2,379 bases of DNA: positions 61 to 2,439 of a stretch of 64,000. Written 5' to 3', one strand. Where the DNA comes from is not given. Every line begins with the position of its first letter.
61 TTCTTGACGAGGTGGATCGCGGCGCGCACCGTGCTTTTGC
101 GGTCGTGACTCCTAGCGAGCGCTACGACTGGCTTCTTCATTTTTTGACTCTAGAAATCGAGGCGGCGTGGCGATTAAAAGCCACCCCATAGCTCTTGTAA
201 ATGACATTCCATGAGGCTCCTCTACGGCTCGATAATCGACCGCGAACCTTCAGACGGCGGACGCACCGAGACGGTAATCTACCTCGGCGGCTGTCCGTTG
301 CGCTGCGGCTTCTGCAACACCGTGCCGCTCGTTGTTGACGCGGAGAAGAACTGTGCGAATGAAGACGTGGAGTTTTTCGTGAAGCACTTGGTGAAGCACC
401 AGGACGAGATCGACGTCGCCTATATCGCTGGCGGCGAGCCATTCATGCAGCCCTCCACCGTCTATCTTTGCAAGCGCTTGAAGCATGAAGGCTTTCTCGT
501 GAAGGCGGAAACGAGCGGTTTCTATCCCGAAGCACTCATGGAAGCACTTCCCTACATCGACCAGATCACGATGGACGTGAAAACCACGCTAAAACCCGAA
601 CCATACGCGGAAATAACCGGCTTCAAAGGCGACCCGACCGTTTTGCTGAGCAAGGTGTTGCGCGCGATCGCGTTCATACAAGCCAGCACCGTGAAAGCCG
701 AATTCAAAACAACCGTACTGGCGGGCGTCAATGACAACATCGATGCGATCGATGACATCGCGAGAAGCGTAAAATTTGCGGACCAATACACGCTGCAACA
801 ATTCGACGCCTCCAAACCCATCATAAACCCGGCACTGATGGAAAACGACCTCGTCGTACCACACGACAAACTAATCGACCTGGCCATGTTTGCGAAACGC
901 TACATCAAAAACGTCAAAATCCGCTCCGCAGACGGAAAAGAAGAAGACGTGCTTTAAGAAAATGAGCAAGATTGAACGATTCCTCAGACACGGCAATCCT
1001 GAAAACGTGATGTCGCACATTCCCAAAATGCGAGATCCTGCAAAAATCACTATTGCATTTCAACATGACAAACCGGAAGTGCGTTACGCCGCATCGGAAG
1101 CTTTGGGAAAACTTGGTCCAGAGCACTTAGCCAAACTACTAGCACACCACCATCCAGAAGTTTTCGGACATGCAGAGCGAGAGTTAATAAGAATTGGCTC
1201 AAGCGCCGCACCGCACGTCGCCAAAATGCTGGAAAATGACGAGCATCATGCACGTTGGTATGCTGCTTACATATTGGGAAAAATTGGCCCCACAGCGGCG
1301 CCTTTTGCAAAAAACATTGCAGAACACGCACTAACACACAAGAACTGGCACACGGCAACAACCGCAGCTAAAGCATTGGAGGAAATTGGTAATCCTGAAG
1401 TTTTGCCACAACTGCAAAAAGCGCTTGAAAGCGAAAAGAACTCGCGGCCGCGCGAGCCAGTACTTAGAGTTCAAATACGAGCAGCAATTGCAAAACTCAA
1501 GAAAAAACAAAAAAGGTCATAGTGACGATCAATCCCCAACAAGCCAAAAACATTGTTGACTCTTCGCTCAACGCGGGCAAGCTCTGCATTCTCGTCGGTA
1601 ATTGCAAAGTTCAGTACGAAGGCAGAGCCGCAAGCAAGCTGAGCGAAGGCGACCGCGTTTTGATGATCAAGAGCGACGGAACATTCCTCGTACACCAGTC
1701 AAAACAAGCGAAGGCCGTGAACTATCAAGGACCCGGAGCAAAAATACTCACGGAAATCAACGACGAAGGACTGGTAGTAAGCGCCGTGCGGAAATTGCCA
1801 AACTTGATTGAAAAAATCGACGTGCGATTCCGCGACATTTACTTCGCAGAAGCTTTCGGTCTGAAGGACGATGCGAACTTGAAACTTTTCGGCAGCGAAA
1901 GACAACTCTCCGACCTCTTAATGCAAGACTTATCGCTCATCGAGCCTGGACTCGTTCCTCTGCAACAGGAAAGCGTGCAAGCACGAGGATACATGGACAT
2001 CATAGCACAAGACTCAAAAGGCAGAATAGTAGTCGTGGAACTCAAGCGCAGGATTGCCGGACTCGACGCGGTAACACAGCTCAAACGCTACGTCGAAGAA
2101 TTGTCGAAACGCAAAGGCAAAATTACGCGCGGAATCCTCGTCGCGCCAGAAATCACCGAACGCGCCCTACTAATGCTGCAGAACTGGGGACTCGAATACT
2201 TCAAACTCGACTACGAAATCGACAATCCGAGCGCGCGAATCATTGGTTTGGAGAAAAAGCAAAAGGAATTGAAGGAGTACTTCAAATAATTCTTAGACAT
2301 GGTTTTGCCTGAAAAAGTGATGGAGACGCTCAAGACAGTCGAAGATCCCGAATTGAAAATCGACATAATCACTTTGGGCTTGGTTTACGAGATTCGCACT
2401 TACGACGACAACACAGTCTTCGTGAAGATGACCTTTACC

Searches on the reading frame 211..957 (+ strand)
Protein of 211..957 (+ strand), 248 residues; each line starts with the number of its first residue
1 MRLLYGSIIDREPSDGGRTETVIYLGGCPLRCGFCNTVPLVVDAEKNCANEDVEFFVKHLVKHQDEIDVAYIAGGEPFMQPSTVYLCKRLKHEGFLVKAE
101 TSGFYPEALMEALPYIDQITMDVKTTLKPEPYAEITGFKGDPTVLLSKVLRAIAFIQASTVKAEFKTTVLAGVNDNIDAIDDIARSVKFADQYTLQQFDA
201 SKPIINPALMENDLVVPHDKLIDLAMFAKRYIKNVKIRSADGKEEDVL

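Call 14: search_protein_families(library=pfam, max_evalue=0.0001, proteins=[window:211-957:+])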
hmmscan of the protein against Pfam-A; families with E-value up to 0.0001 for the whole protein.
window:211-957:+ (248 aa): 2 families
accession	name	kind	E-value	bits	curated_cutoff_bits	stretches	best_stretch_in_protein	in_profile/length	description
PF04055.27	Radical_SAM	-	3.2e-12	47.4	29.5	1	23-185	2-164/166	Radical SAM superfamily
PF13353.11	Fer4_12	-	3.7e-05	24.5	22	1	19-114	6-107/137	4Fe-4S single cluster domain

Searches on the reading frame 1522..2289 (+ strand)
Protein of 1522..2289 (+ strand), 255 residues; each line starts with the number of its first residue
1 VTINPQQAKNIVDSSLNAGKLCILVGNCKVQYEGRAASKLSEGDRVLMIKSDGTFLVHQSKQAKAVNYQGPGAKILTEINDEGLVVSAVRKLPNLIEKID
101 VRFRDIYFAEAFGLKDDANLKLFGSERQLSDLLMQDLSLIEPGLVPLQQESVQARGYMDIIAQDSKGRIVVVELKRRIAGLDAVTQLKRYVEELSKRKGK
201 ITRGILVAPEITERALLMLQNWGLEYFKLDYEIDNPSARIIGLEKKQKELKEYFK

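Call 14: search_protein_families(library=pfam, max_evalue=0.0001, proteins=[window:1522-2289:+])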
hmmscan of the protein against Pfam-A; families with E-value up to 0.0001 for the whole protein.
window:1522-2289:+ (255 aa): 2 families
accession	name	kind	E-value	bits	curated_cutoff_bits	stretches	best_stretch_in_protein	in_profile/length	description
PF01939.22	NucS_C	-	3.9e-27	95.1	24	1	125-232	1-109/124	Endonuclease NucS C-terminal domain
PF21003.3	NucS_N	-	6.4e-24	84.2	23.9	1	21-117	4-98/100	Endonuclease NucS N-terminal PH-like domain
